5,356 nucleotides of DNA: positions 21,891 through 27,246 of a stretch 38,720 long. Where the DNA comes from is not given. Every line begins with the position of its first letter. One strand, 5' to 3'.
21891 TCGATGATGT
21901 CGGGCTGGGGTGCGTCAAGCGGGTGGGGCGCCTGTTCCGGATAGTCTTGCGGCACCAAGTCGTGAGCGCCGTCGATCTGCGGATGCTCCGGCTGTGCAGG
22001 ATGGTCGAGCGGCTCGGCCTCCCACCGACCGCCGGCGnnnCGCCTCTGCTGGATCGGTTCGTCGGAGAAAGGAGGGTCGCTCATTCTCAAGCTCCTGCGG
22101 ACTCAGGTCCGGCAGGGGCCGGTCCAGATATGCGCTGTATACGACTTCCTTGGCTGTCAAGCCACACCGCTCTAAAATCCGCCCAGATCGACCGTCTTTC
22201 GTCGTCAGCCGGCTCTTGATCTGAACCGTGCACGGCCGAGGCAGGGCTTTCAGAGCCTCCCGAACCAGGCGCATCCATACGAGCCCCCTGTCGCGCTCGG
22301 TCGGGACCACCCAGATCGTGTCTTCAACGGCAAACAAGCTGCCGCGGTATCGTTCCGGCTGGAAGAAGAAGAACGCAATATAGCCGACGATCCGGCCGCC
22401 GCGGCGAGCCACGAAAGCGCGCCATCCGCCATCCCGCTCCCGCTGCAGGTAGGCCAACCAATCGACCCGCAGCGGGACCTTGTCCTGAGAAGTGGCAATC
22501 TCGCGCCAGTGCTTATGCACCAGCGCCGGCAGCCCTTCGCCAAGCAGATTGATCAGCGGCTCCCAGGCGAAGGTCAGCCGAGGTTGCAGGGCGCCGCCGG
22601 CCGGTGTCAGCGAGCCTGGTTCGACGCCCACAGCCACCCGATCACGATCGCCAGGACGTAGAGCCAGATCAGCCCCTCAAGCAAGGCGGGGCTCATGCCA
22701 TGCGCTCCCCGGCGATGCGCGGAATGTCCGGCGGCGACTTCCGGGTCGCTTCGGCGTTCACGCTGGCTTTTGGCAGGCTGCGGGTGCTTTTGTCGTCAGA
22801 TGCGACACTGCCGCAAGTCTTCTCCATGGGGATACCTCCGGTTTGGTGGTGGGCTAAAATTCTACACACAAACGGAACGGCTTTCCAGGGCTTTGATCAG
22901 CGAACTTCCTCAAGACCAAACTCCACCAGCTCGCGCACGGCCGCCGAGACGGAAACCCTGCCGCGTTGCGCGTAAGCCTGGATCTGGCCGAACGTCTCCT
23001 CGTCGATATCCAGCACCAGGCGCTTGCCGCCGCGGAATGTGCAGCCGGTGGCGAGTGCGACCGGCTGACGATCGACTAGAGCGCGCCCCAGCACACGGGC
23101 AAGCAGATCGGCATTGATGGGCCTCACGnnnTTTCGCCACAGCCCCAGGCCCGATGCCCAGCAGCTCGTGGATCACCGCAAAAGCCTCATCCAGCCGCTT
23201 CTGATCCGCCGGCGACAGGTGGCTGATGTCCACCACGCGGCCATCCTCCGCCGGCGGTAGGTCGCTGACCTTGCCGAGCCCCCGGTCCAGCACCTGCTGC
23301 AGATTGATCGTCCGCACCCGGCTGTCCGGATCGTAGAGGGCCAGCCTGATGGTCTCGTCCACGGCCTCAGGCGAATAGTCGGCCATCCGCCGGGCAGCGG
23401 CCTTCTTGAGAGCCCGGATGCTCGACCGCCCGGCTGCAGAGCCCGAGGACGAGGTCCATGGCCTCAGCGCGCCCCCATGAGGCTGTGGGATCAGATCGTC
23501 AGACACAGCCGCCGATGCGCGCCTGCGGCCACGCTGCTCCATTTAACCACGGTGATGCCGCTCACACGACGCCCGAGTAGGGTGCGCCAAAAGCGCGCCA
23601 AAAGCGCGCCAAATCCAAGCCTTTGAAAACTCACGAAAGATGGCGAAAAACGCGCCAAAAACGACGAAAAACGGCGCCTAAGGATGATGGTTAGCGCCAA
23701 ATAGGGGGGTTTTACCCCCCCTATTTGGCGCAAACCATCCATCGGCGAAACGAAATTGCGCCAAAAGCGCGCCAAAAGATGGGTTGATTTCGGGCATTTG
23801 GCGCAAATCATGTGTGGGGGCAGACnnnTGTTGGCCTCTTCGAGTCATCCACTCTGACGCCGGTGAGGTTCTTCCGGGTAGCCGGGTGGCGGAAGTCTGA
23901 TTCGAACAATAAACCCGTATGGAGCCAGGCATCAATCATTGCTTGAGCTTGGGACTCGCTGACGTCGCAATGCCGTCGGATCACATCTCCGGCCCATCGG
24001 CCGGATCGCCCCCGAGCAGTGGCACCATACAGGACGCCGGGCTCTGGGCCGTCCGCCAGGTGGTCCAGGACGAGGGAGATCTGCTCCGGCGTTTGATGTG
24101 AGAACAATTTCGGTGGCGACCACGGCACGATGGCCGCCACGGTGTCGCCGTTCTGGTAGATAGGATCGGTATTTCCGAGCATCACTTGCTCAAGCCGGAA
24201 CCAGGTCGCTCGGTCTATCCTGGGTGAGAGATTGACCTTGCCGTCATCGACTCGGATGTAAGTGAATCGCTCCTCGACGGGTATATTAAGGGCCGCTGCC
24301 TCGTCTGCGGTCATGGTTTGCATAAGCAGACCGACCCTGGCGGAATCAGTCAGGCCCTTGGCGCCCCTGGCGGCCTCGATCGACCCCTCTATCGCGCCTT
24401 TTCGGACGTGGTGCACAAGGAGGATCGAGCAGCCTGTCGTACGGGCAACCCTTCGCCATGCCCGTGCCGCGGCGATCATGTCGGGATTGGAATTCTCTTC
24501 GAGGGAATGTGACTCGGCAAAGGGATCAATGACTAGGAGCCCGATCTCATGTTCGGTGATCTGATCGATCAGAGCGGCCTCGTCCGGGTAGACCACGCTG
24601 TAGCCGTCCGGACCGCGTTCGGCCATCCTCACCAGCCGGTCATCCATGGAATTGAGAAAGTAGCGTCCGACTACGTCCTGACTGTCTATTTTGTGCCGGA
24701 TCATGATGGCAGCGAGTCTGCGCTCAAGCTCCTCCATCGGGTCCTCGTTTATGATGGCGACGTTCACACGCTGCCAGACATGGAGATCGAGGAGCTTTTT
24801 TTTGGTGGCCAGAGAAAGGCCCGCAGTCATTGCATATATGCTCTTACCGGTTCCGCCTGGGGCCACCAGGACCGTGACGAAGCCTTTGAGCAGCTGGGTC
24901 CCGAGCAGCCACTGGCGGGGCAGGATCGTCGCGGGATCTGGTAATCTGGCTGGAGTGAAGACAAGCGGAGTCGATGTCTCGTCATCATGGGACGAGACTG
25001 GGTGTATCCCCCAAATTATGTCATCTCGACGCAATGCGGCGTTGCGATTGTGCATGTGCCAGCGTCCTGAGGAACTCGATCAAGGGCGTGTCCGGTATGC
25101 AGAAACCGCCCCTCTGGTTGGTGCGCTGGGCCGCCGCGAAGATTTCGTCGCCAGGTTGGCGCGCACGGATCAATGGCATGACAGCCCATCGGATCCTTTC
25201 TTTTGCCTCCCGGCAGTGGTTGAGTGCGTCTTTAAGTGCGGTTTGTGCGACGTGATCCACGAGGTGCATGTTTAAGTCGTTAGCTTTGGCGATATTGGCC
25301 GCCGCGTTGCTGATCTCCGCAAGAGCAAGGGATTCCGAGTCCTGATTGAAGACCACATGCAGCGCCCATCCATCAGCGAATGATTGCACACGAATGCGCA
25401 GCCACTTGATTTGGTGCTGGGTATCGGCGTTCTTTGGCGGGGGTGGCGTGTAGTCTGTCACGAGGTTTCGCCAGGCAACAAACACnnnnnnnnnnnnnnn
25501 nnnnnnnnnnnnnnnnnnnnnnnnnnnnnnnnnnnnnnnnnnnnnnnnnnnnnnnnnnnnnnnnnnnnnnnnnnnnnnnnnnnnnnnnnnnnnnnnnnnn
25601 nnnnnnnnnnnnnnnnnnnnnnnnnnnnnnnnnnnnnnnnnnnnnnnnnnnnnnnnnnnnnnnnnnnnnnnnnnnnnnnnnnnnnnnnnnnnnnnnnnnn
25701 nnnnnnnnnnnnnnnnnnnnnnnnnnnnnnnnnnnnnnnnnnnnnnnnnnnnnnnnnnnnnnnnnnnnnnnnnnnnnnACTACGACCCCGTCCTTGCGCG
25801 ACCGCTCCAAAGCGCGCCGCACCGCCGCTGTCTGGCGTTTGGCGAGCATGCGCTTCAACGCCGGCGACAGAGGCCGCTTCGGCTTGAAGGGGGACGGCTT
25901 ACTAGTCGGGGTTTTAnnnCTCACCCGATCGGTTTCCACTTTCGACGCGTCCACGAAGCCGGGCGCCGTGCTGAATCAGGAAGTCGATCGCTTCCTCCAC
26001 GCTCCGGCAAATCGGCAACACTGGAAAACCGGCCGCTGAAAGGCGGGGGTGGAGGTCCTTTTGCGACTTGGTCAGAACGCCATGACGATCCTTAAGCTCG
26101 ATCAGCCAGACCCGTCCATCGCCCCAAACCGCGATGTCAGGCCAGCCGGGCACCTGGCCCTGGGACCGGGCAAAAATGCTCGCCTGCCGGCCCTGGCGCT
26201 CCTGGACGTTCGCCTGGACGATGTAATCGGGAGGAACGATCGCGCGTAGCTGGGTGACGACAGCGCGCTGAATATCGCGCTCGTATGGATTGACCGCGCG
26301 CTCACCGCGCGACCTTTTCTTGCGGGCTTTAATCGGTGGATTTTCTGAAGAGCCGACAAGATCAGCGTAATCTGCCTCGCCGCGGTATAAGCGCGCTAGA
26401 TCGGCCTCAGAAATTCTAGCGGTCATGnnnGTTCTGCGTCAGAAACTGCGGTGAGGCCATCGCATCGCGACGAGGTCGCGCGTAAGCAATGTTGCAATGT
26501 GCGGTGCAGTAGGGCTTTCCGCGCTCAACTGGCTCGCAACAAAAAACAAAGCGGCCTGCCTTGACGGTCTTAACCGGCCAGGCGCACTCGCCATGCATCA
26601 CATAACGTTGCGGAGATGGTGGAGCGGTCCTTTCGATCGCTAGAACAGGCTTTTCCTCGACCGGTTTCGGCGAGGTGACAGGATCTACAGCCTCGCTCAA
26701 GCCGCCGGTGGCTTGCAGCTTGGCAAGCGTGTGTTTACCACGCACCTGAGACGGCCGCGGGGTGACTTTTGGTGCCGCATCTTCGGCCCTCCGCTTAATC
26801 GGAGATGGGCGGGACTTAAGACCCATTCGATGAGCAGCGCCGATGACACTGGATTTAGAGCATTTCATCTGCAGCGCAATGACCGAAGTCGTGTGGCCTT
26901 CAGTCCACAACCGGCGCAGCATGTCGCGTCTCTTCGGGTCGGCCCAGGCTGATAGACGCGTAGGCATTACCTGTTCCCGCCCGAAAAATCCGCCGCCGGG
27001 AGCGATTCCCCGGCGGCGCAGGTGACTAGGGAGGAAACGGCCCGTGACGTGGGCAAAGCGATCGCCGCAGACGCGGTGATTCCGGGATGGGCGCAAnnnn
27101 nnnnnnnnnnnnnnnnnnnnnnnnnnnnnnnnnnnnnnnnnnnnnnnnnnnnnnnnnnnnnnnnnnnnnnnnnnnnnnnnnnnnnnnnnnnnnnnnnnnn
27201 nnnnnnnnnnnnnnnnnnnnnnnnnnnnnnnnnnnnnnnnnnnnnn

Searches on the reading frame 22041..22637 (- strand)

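Call 42: search_protein_families(library=phrogs, proteins=[window:22041-22637:-], max_evalue=0.001)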
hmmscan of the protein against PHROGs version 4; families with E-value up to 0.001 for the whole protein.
window:22041-22637:- (199 aa): 1 family
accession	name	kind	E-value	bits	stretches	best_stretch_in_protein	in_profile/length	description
phrog_1249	-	other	2.6e-09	38.1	1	44-169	29-155/180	acetyltransferase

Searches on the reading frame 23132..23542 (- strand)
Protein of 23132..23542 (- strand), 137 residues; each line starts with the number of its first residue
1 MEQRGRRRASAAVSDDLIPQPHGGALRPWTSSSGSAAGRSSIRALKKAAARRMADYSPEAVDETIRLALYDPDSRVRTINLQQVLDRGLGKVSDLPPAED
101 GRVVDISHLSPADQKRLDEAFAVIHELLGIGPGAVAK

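Call 42: search_protein_families(library=phrogs, proteins=[window:23132-23542:-], max_evalue=0.001)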
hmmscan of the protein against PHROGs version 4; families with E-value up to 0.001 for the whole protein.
window:23132-23542:- (137 aa): 0 families

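Call 48: search_protein_families(library=pfam, proteins=[window:23132-23542:-], max_evalue=0.1)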
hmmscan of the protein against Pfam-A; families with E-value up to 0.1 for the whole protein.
window:23132-23542:- (137 aa): 1 family
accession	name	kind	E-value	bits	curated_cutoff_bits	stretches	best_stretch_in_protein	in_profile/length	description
PF10335.14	DUF294_C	-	0.089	13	22.5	0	101-127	111-137/145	Putative nucleotidyltransferase substrate binding domain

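Call 82: search_protein_families(library=phrogs, proteins=[window:23132-23542:-], max_evalue=10)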
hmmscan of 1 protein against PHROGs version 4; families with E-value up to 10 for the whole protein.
window:23132-23542:- (137 aa): 2 families
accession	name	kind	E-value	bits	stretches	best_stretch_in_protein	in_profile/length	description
phrog_2538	-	head and packaging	0.0039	18.3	1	44-94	47-97/129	terminase small subunit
phrog_3516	-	unknown function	0.15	13.3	1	98-125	68-95/121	-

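Call 83: find_homologous_proteins(query=window:23132-23542:-, max_evalue=0.001)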
Query window:23132-23542:- (137 aa): 3 proteins with E <= 0.001 among 176 candidates.
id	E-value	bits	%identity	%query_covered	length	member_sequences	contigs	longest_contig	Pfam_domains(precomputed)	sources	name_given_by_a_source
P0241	2.2e-46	175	100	62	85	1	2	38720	-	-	-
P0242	9.9e-24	102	49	88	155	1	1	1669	-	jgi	jgi:hypothetical protein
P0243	1.0e-16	79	37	89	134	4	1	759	-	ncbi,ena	-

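Call 89: search_protein_representatives(protein=window:23132-23542:-)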
Query: 137 residues. Proteins with E-value up to 0.001 (for the whole library): 82; up to 1e-10: 23; up to 1e-30: 2. The best 82 are listed.
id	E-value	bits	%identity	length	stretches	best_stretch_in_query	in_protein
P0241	7.0e-47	175.0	100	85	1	53-137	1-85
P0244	4.0e-31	124.0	56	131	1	16-136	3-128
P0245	2.5e-28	115.0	51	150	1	14-135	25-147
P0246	2.2e-26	108.7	50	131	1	12-131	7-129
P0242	3.1e-24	101.7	50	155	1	14-133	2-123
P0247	3.7e-23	98.3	50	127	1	16-135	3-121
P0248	4.1e-19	85.2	45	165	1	16-133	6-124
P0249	6.3e-17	78.1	43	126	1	17-134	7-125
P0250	2.9e-16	76.0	44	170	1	11-135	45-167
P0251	3.6e-16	75.7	44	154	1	14-126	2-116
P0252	1.5e-15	73.7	41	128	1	16-134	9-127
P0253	7.4e-15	71.4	43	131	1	11-131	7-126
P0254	4.3e-14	69.0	40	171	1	13-130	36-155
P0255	6.7e-14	68.4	44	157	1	11-128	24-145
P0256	1.1e-13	67.7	43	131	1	16-129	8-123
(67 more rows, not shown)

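Call 91: search_protein_families(library=phrogs, alignment_id=A3, max_evalue=0.001)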
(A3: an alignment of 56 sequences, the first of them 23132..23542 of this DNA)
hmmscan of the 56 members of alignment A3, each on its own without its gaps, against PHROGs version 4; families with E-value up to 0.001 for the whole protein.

A. member 1, window:23132-23542:- (137 aa): 0 families

B. families by the number of members that match (of 56 scanned): 2 families
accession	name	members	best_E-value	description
phrog_2538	-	5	0.00012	terminase small subunit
phrog_15261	-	4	1.9e-06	-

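Call 92: search_solved_structures(query=A3, max_evalue=1)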
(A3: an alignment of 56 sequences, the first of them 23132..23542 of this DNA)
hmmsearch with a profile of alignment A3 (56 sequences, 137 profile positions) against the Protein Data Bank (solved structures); distinct sequences matched with E-value up to 1: 23.
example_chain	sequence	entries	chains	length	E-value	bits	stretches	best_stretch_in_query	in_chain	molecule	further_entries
4zv6_A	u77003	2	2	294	7.3e-09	38.7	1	45-78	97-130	AlphaRep-7 | alpha-Rep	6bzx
9sah_A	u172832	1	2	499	1.5e-06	31.2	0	44-78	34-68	E4-NB2 synthetic fusion protein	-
4xl5_C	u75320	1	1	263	4e-06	29.8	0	45-78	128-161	bGFP-A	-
6gwc_C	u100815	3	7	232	4.1e-05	26.5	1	46-78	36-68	iE5 ALPHAREP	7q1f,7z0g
6fsq_A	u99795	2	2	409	7.1e-05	25.7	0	45-76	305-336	alphaRep A3_bGFPD | A3_bGFPD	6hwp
4rzp_A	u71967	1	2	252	0.00011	25.2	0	56-123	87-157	Engineered Protein OR366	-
8aw4_A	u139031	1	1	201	0.00017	24.5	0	54-79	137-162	ALPHAREP bB-E3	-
7p0h_A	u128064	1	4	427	0.00046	23.1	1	42-77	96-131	Helicobacter pylori ComF fused to an artificial alphaREP crystallization helper (named B2)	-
8aw4_B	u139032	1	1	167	0.00092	22.1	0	45-79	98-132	ALPHAREP bGFPD-YY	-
9rhz_A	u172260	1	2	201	0.0023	20.9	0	45-76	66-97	ALPHAREP bE5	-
4xvp_D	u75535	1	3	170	0.0043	19.9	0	36-79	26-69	BGFP-C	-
6gwd_G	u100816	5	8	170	0.006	19.5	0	43-79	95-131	iiH5 ALPHAREP | iih5 Alpha Repeating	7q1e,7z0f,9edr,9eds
6g4j_B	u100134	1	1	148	0.029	17.3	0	45-79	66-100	alphaREP bE8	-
5dcq_A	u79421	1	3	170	0.052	16.5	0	45-78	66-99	artificial repeat proteins (alphaREP3)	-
6ft5_A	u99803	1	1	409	0.11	15.4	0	42-78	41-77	alphaRep A3_A3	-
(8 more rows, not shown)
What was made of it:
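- Tried and rejected: The PDB profile hits were HEAT-like alphaRep repeats and are probably spurious (call 92).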

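Call 99: predict_structure(alignment_id=A3)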
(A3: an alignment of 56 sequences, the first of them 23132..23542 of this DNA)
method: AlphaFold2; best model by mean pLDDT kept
length: 137 residues; sequences in the alignment: 56
mean_pLDDT: 83.2   pTM: 0.46
mean pLDDT of the five models: 83.2, 81.8, 81.0, 80.1, 79.2
residues with pLDDT >= 90: 67; 70-90: 42; 50-70: 24; < 50: 4
segments of 3 or more residues with pLDDT < 50: none
pLDDT, mean of each block of 10 residues (from residue 1): 52 72 87 78 89 91 97 98 92 75 84 96 90 56
secondary structure, 60 per line:
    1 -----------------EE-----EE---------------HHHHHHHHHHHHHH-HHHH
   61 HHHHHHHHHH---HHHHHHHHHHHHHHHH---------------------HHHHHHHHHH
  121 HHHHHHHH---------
elements in order: H42-55 H57-70 H74-89 H111-128

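Call 101: fold_search(model_id=the predicted structure, library=pdb)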
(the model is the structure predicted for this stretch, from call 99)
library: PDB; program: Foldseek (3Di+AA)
matches with E <= 10: 19; with E <= 0.001: 0
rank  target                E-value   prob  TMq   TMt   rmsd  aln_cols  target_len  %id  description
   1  5n5e_A                8.3e-01  0.41  0.27  0.35  15.2        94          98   19  Crystal structure of encapsulated ferritin domain from Pyrococcus furiosus PFC_05175 (released 2018-01-24)
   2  5n5e_D                2.8e+00  0.15  0.23  0.30  12.4        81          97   22  Crystal structure of encapsulated ferritin domain from Pyrococcus furiosus PFC_05175 (released 2018-01-24)
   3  7joq_G                3.0e+00  0.28  0.22  0.29  10.0        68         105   22  Structure of NV1 small terminase (released 2020-11-11)
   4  7joq_0                4.1e+00  0.21  0.22  0.29  10.0        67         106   22  Structure of NV1 small terminase (released 2020-11-11)
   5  7tql_g                4.1e+00  0.08  0.14  0.23  11.4        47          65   15  CryoEM structure of the human 40S small ribosomal subunit in complex with translation initiation factors eIF1A and eIF (released 2022-04-27)
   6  6yw5_NN               4.7e+00  0.15  0.21  0.25   8.5        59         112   14  The structure of the small subunit of the mitoribosome from Neurospora crassa (released 2020-11-11)
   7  8q87_AC               5.3e+00  0.09  0.15  0.26   8.0        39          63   15  Structure of the G. gallus 80S rotated ribosome in complex with eEF2 and SERBP1 (released 2024-08-28)
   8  7vcf_T                5.6e+00  0.05  0.23  0.07  20.2       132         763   15  Cryo-EM structure of Chlamydomonas TOC-TIC supercomplex (released 2022-11-30)
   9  2bku_D                6.8e+00  0.41  0.20  0.03   1.8        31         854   16  Kap95p:RanGTP complex (released 2005-05-04)
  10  9ctw_A                7.3e+00  0.23  0.27  0.21   2.8        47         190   17  Cryo-EM structure of SARS-CoV-2 M (long conformation) in the presence of C1P (released 2024-11-06)
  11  6gcb_B                7.3e+00  0.08  0.21  0.12   8.2        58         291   14  Crystal structure of glutathione transferase Xi 3 from Trametes versicolor in complex with glutathione (released 2018-08-29)
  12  7mq8_NT               7.3e+00  0.06  0.15  0.28  10.6        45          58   16  Cryo-EM structure of the human SSU processome, state pre-A1 (released 2021-09-22)
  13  2bku_B                7.8e+00  0.35  0.20  0.03   1.8        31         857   16  Kap95p:RanGTP complex (released 2005-05-04)
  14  9sds_F                7.8e+00  0.06  0.17  0.36  10.7        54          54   18  Structure of native leukocyte myeloperoxidase in complex with a truncated version of the Staphylococcal Peroxidase Inh (released 2025-10-15)
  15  8ctk_A                8.3e+00  0.12  0.24  0.19   5.5        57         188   16  Cryo-EM structure of SARS-CoV-2 M protein in a lipid nanodisc (released 2022-06-22)
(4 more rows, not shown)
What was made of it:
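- A weak TerS candidate exists elsewhere, at 23129-23542 on the minus strand (calls 82, 91, 101).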

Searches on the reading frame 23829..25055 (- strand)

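Call 42: search_protein_families(library=phrogs, proteins=[window:23829-25055:-], max_evalue=0.001)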
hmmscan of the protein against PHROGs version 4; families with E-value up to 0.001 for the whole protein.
window:23829-25055:- (409 aa): 12 families
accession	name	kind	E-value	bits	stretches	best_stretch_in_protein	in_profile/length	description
phrog_25693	-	unknown function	6.3e-61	207.2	1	36-408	26-399/405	-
phrog_906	-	DNA, RNA and nucleotide metabolism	4.7e-30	106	1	26-269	498-719/872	DNA polymerase/primase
phrog_3123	-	unknown function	9.4e-16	58.5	1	46-231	329-519/583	-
phrog_239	-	DNA, RNA and nucleotide metabolism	3.3e-12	47.2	1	47-252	348-560/801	DNA primase/helicase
phrog_2597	-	DNA, RNA and nucleotide metabolism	6.7e-07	29.2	1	54-224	363-521/747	DNA primase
phrog_1284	-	unknown function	3.7e-05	24.2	1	47-227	24-194/306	-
phrog_2850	-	unknown function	3.7e-05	23.8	1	161-247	250-333/465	-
phrog_6012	-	DNA, RNA and nucleotide metabolism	8.2e-05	23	1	57-223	147-299/447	DNA helicase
phrog_3228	-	DNA, RNA and nucleotide metabolism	8.5e-05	22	1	183-258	494-567/766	replicative helicase-primase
phrog_6357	-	unknown function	0.00019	21.8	0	48-250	21-192/321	-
phrog_19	-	DNA, RNA and nucleotide metabolism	0.00031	20.7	1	52-245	348-537/621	DnaB-like replicative helicase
phrog_243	-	DNA, RNA and nucleotide metabolism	0.00086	19.3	0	52-221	29-195/273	DnaB-like replicative helicase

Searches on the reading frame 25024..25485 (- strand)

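Call 49: search_protein_families(library=pfam, proteins=[window:25024-25485:-], max_evalue=0.1)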
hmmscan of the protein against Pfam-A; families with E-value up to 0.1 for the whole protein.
window:25024-25485:- (154 aa): 1 family
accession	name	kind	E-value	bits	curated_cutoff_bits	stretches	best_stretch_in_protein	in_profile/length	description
PF07072.16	ZapD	-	0.024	14.8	27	1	73-150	59-136/210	Cell division protein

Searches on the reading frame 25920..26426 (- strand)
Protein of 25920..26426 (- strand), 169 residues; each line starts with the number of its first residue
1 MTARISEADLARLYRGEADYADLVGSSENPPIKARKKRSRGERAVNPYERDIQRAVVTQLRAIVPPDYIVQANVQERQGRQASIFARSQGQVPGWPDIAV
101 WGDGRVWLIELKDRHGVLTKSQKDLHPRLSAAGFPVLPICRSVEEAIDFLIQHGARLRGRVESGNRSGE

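Call 42: search_protein_families(library=phrogs, proteins=[window:25920-26426:-], max_evalue=0.001)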
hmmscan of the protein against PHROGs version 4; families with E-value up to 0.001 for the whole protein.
window:25920-26426:- (169 aa): 3 families
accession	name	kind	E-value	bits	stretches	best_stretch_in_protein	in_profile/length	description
phrog_824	-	unknown function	2.8e-14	54.6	1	41-161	57-182/265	-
phrog_5702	-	DNA, RNA and nucleotide metabolism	5.2e-11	43.4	1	90-149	2-62/70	Holliday junction resolvase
phrog_93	-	DNA, RNA and nucleotide metabolism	2e-09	37.7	1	44-152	349-440/613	endonuclease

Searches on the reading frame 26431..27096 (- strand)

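Call 42: search_protein_families(library=phrogs, proteins=[window:26431-27096:-], max_evalue=0.001)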
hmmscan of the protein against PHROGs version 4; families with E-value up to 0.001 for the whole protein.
window:26431-27096:- (222 aa): 1 family
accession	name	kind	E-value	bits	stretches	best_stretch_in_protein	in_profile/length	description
phrog_16311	-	unknown function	2.5e-05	25.5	1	58-205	11-144/151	-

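Call 48: search_protein_families(library=pfam, proteins=[window:26431-27096:-], max_evalue=0.1)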
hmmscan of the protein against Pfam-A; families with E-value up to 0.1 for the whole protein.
window:26431-27096:- (222 aa): 1 family
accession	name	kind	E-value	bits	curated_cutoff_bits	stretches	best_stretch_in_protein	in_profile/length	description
PF07750.17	GcrA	-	1.5e-17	64.9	26.9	1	51-211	3-151/155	GcrA cell cycle regulator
